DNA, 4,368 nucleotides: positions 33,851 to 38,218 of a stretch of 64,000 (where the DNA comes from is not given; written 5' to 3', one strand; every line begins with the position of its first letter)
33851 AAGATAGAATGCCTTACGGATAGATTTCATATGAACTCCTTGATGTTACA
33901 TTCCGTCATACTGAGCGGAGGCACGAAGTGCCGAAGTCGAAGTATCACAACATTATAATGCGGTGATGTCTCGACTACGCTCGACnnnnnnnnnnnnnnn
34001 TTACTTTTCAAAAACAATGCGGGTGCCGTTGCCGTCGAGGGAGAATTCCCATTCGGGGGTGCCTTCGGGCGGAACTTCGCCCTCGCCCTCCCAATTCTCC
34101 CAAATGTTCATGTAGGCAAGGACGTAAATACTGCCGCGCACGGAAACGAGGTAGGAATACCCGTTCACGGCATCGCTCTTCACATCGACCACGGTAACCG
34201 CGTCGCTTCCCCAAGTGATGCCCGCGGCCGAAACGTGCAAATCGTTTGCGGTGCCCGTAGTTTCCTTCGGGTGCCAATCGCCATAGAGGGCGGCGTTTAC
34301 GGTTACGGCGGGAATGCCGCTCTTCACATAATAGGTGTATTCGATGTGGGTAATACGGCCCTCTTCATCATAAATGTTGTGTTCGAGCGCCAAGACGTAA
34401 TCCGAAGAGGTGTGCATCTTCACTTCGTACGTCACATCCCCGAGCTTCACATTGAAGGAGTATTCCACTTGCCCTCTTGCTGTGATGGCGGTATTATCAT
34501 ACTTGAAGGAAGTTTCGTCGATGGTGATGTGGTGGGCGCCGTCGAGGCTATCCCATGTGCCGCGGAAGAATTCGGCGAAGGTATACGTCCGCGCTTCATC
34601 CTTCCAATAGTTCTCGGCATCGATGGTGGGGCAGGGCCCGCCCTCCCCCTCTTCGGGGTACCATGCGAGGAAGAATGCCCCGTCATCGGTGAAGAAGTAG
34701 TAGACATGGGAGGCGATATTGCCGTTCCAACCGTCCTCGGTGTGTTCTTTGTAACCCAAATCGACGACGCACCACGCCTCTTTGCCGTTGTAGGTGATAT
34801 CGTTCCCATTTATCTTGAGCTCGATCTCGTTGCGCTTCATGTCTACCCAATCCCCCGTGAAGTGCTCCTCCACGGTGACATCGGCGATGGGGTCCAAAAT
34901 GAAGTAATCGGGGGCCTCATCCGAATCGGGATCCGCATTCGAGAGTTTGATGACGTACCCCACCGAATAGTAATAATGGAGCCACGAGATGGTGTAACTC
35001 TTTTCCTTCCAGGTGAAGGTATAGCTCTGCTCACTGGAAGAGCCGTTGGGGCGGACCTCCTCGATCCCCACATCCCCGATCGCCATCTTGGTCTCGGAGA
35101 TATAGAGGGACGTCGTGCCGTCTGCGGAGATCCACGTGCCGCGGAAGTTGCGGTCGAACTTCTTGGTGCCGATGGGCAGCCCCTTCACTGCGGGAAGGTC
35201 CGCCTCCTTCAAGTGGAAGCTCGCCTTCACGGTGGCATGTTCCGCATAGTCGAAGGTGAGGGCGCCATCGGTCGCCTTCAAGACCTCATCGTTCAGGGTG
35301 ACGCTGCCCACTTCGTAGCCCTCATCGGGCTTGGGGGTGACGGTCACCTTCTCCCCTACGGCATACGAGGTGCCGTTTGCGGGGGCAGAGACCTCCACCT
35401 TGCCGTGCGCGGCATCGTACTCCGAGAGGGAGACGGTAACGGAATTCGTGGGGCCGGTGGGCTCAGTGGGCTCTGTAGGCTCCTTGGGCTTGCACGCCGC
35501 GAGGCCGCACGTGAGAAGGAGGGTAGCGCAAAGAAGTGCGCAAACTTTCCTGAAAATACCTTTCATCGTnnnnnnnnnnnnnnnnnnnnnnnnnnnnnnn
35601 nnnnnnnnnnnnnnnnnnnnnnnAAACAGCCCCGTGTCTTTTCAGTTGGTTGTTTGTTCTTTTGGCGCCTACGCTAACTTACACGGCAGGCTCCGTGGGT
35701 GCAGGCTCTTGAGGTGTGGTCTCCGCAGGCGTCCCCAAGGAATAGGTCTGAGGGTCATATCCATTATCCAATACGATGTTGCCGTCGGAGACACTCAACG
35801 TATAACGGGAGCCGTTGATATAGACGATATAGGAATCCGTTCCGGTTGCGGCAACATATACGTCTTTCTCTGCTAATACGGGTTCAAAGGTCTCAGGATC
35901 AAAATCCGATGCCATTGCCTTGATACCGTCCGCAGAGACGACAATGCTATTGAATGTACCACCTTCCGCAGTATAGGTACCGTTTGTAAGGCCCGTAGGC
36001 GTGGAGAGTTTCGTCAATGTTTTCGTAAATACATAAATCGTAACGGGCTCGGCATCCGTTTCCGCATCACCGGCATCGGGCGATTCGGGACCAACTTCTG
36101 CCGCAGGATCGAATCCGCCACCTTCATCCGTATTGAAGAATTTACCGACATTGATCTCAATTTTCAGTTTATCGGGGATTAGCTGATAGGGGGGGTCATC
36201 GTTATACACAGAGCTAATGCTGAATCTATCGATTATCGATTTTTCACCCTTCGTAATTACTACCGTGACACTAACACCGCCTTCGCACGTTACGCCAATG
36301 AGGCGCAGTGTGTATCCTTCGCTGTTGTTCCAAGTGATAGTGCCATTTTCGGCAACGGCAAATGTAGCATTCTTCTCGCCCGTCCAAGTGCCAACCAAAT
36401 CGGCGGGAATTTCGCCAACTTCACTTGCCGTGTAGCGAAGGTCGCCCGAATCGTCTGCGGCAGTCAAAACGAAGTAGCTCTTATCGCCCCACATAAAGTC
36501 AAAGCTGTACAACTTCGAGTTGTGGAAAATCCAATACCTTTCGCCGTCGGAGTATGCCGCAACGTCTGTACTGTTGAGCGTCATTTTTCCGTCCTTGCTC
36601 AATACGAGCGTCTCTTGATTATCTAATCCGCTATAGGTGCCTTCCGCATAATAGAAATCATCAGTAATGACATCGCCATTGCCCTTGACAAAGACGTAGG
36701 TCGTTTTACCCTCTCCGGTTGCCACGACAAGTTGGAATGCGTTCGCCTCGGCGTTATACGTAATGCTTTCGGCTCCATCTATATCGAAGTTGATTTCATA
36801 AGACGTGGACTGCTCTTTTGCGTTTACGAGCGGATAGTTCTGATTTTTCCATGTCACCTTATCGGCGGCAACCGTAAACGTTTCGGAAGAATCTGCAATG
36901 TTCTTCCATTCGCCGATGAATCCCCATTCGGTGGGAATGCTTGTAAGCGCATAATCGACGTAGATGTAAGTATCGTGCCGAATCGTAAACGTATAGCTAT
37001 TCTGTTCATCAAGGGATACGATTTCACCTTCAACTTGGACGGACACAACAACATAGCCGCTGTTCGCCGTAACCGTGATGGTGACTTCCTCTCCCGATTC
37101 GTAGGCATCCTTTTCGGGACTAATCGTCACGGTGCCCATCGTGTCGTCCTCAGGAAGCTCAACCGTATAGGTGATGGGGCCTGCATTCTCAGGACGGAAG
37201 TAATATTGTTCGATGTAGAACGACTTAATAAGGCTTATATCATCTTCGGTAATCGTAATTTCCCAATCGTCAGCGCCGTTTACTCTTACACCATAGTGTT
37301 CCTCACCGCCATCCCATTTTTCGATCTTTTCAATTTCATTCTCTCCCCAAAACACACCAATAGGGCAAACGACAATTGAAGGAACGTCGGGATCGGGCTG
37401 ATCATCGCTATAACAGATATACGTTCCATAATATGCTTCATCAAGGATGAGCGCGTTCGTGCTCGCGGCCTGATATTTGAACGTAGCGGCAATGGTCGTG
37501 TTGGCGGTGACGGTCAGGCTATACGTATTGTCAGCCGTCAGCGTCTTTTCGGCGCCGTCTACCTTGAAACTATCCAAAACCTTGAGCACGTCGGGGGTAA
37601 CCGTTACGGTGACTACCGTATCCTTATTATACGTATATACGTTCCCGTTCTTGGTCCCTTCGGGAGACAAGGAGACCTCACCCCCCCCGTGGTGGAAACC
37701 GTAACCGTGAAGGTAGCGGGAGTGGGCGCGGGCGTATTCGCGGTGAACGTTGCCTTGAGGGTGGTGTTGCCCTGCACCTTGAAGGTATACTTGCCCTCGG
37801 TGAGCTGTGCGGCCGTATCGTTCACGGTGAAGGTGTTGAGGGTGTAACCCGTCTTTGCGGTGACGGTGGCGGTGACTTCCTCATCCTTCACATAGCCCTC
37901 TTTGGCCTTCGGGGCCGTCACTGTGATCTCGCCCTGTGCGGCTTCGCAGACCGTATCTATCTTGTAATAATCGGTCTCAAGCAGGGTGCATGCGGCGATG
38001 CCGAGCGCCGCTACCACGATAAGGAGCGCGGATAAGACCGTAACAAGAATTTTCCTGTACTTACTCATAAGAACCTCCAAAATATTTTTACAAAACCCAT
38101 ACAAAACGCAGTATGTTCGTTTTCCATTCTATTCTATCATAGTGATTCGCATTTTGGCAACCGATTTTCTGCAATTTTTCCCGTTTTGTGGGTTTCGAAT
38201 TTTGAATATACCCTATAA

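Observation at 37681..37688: G8 homopolymer splits a 796-codon lipoprotein gene; G9 would restore it (phase-variation candidate)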

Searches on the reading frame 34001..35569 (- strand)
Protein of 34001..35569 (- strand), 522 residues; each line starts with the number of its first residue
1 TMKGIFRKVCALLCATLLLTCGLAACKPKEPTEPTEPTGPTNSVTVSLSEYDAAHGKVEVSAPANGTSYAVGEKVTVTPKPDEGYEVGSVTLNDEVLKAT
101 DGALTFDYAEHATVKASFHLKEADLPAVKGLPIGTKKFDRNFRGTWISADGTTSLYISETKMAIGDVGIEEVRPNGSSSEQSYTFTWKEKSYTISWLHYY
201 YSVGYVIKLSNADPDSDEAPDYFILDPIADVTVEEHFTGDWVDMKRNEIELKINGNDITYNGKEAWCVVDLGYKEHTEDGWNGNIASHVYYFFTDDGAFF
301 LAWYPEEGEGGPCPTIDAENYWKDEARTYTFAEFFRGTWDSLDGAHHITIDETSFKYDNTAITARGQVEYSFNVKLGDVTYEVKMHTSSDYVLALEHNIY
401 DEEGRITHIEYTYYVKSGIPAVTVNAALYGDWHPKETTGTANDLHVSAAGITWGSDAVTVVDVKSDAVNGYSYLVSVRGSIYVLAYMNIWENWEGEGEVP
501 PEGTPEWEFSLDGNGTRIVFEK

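Call 7: search_protein_families(library=pfam, max_evalue=0.1, proteins=[window:34001-35569:-])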
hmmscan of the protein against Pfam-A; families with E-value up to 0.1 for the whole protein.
window:34001-35569:- (522 aa): 2 families
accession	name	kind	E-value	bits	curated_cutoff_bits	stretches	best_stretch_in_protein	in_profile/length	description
PF18998.6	Flg_new_2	-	5.8e-06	26.6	23.6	1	54-120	9-71/73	Divergent InlB B-repeat domain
PF23071.1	DUF7044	-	0.061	14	27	0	231-263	3-36/94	Domain of unknown function (DUF7044)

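Call 32: find_encoding_contigs(protein=window:34001-35566:-, flank=5000, max_places=10)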
Protein window:34001-35566:- (521 aa): 1 contig read that carries it; 1 place shown.
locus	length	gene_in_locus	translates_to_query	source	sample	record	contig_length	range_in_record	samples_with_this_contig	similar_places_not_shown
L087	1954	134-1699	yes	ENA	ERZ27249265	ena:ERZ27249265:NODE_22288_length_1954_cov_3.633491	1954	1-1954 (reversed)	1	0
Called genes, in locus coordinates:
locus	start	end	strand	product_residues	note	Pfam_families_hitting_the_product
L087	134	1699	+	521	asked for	PF18998:Flg_new_2 (faint)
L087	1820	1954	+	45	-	?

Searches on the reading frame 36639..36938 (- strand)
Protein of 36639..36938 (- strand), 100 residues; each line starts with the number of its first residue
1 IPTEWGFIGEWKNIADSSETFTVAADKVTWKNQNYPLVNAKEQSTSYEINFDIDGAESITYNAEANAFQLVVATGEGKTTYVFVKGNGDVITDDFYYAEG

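Call 81: predict_structure(alignment_id=A3)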
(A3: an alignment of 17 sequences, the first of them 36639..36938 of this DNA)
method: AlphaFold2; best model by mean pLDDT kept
length: 100 residues; sequences in the alignment: 17
mean_pLDDT: 84.2   pTM: 0.72
mean pLDDT of the five models: 84.2, 84.1, 84.1, 81.6, 80.6
residues with pLDDT >= 90: 56; 70-90: 30; 50-70: 5; < 50: 9
segments of 3 or more residues with pLDDT < 50: 92-95, 97-100
pLDDT, mean of each block of 10 residues (from residue 1): 87 92 95 95 85 92 87 93 75 44
secondary structure, 60 per line:
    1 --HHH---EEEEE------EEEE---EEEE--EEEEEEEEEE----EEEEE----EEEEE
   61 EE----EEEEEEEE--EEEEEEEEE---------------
elements in order: E9-13 E20-23 E27-30 E33-42 E47-51 E56-62 E67-74 E77-85

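Call 83: fold_search(model_id=the predicted structure, library=pdb)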
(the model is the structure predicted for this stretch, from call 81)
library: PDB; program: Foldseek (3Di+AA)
matches with E <= 10: 1000; with E <= 0.001: 0
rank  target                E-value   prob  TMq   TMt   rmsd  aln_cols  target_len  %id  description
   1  6bc1_C                1.3e-01  0.77  0.34  0.26  12.0        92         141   12  A Complex between PH Domain of p190RhoGEF and Activated Rac1 Bound to a GTP Analog (released 2017-12-13)
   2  1x86_A                1.8e-01  0.80  0.37  0.13  11.2        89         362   12  Crystal Structure of the DH/PH domains of Leukemia-associated RhoGEF in complex with RhoA (released 2004-09-21)
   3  3odo_A                2.1e-01  0.75  0.38  0.12  13.4        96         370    8  Crystal Structure of the DH/PH Domains of p115-RhoGEF (released 2011-01-05)
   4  3kff                  2.3e-01  0.63  0.43  0.32   6.6       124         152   13  Major mouse urinary protein IV complexed with 2-sec-butyl-4,5-dihydrothiazole (released 2010-06-16)
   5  3dxc_C                2.3e-01  0.60  0.27  0.23   7.6        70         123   10  Crystal structure of the intracellular domain of human APP in complex with Fe65-PTB2 (released 2008-09-16)
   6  7qh3_B                2.4e-01  0.80  0.40  0.30   5.7       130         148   11  Crystal structure of the anti-sigma factor RsfG from Streptomyces tsukubaensis NRRL18488 (released 2022-12-21)
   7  7n35_B                2.6e-01  0.94  0.47  0.46   5.6        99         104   11  Structure of Yersinia aleksiciae Cap15 cyclic dinucleotide receptor, crystal form 2 (released 2021-11-17)
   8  2xst                  2.9e-01  0.75  0.45  0.33   5.7       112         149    9  Crystal Structure of the Human Lipocalin 15 (released 2010-10-13)
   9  1unp                  2.9e-01  0.57  0.35  0.30  11.5        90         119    9  Crystal structure of the pleckstrin homology domain of PKB alpha (released 2004-09-16)
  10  3nec_B                2.9e-01  0.38  0.25  0.17  13.4        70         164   11  Crystal Structure of Toxoplasma gondii Profilin (released 2010-09-29)
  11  2z0q                  2.9e-01  0.30  0.29  0.11  13.7       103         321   14  Crystal structure of DH-PH domain of RhoGEF3(Xpln) (released 2008-05-13)
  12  4xh9_D                2.9e-01  0.28  0.28  0.10  13.6        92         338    9  CRYSTAL STRUCTURE OF HUMAN RHOA IN COMPLEX WITH DH/PH FRAGMENT OF THE GUANINE NUCLEOTIDE EXCHANGE FACTOR NET1 (released 2015-01-14)
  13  3nec_C                3.0e-01  0.41  0.25  0.16  12.3        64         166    9  Crystal Structure of Toxoplasma gondii Profilin (released 2010-09-29)
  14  2ovd                  3.2e-01  0.87  0.55  0.36   9.5       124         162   10  Crystal Structure of Human Complement Protein C8gamma with Laurate (released 2007-05-22)
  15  1txd                  3.2e-01  0.54  0.33  0.12  11.3        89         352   10  Crystal Structure of the DH/PH domains of Leukemia-associated RhoGEF (released 2004-09-21)
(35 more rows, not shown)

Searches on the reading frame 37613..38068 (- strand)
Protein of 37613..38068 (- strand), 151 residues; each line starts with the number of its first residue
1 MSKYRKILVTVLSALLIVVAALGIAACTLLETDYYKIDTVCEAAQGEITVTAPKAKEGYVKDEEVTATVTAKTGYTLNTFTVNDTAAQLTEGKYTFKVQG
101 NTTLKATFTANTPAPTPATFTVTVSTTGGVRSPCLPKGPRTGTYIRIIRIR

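Call 9: list_cluster_members(proteins=[P0001, window:37613-38068:-, window:37613-38104:-])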
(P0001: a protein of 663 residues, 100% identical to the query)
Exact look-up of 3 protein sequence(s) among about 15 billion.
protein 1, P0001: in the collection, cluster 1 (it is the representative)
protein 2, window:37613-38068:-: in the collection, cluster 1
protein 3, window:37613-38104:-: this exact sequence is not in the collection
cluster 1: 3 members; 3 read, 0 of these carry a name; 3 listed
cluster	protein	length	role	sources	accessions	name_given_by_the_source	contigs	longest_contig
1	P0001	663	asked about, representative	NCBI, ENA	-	-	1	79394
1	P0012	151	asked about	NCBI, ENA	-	-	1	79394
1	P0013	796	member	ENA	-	-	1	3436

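Call 12: find_encoding_contigs(protein=P0013, flank=10000, max_places=10)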
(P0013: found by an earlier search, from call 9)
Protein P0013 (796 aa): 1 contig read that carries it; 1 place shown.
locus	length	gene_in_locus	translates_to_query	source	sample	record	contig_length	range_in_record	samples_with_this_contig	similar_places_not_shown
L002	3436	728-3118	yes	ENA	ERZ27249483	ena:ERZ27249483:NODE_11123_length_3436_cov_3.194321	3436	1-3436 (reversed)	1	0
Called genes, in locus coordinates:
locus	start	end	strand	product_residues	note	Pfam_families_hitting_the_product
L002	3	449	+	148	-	?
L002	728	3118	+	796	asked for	PF18998:Flg_new_2 (weak)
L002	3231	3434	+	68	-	?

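Call 14: find_related_loci(query=P0013, collection=genome_contigs, flank=6000)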
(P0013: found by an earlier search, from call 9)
Query P0013 (796 aa) in genome_contigs; peptide patterns used: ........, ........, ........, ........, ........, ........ (x = any residue, [..] = any of these).
91 stretches matched a pattern, but none encodes a relative of the query by tblastn (E <= 1e-3).

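Call 29: list_cluster_members(proteins=[window:37682-38068:-, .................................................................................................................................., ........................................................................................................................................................, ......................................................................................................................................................, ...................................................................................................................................])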
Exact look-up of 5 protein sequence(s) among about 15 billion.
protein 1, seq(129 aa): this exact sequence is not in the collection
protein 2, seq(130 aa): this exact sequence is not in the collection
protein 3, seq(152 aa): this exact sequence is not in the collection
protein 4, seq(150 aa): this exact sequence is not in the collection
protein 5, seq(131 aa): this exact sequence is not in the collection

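Call 30: find_encoding_contigs(protein=P0012, flank=5000, max_places=10)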
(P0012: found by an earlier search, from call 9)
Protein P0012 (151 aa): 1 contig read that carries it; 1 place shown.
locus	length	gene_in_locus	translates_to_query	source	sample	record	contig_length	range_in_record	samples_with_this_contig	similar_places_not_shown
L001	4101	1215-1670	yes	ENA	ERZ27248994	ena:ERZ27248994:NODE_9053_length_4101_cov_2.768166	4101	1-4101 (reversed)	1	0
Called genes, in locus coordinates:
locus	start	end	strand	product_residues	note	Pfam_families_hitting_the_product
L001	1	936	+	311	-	?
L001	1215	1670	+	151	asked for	PF18998:Flg_new_2 (weak)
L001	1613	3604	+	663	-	PF18998:Flg_new_2 (weak)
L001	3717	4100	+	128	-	?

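Call 33: find_related_loci(query=P0013, collection=metagenome_contigs, flank=3000)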
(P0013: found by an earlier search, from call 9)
Query P0013 (796 aa) in metagenome_contigs; peptide patterns used: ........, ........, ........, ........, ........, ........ (x = any residue, [..] = any of these).
155 stretches matched a pattern, but none encodes a relative of the query by tblastn (E <= 1e-3).

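Call 49: search_solved_structures(query=P0013, max_evalue=1)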
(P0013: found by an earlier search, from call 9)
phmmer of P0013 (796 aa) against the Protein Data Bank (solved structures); distinct sequences matched with E-value up to 1: 0.
